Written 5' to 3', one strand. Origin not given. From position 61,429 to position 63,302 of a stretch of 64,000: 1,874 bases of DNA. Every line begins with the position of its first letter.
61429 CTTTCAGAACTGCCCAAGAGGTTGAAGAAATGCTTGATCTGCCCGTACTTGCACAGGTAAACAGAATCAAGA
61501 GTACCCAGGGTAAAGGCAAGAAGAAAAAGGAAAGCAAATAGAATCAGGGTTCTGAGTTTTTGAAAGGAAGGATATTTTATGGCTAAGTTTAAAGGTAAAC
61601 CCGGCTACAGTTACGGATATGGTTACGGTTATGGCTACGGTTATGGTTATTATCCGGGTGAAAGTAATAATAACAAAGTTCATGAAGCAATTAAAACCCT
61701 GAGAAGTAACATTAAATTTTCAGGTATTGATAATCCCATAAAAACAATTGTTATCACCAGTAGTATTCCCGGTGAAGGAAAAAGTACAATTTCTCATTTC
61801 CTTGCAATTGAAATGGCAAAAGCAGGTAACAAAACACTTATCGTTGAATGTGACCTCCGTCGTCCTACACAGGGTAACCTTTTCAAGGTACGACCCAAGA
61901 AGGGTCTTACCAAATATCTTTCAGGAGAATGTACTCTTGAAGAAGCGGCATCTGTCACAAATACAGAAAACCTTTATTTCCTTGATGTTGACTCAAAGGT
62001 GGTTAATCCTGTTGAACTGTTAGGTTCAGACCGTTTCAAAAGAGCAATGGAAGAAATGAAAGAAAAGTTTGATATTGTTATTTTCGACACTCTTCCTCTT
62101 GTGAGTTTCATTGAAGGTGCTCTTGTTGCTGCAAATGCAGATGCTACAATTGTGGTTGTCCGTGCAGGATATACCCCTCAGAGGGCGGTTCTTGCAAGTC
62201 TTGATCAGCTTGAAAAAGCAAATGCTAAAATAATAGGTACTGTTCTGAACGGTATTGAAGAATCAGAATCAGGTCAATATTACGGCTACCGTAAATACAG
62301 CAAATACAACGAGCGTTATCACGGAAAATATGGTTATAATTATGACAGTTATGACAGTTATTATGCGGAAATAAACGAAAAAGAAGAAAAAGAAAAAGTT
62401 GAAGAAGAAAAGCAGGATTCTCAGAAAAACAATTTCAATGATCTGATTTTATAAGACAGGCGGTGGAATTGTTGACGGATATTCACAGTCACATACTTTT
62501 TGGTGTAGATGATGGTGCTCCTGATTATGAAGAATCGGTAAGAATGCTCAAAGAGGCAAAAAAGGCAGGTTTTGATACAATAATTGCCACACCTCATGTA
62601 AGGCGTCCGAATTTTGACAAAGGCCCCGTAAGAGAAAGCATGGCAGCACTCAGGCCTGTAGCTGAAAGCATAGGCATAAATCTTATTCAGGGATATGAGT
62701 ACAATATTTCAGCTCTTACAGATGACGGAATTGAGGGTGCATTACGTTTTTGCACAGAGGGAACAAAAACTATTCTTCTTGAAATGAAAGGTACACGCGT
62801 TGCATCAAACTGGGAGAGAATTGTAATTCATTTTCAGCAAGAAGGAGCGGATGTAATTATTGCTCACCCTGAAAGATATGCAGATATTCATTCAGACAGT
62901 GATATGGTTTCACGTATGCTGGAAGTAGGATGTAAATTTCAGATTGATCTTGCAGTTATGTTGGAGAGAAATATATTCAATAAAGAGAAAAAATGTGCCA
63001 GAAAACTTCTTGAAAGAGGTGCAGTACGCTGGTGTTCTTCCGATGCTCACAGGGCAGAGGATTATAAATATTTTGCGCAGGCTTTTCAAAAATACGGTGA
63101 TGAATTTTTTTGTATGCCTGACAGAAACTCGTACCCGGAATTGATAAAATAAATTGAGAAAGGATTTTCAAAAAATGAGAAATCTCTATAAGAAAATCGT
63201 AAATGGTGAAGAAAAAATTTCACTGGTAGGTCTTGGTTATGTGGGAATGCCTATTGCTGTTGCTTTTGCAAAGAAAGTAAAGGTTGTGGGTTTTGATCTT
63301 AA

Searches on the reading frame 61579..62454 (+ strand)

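Call 44: search_protein_families(library=pfam, proteins=[window:61579-62454:+], max_evalue=0.00001)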
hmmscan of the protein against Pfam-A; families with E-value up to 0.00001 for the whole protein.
window:61579-62454:+ (291 aa): 3 families
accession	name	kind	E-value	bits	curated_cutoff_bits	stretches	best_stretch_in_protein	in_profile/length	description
PF13614.12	AAA_31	-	2.7e-14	53.9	27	1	55-200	2-153/177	AAA domain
PF09140.17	MipZ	-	2.9e-06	27.2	20.7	1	56-171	2-107/262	ATPase MipZ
PF10609.15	ParA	-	8.3e-06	25.8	27.1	0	55-224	4-173/246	NUBPL iron-transfer P-loop NTPase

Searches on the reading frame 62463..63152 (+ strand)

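Call 44: search_protein_families(library=pfam, proteins=[window:62463-63152:+], max_evalue=0.00001)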
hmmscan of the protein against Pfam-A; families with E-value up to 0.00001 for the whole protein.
window:62463-63152:+ (229 aa): 1 family
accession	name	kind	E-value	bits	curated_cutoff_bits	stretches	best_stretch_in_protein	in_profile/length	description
PF19567.5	CpsB_CapC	-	6.8e-37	127.6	27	1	5-200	2-200/234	Capsular polysaccharide synthesis, CpsB/CapC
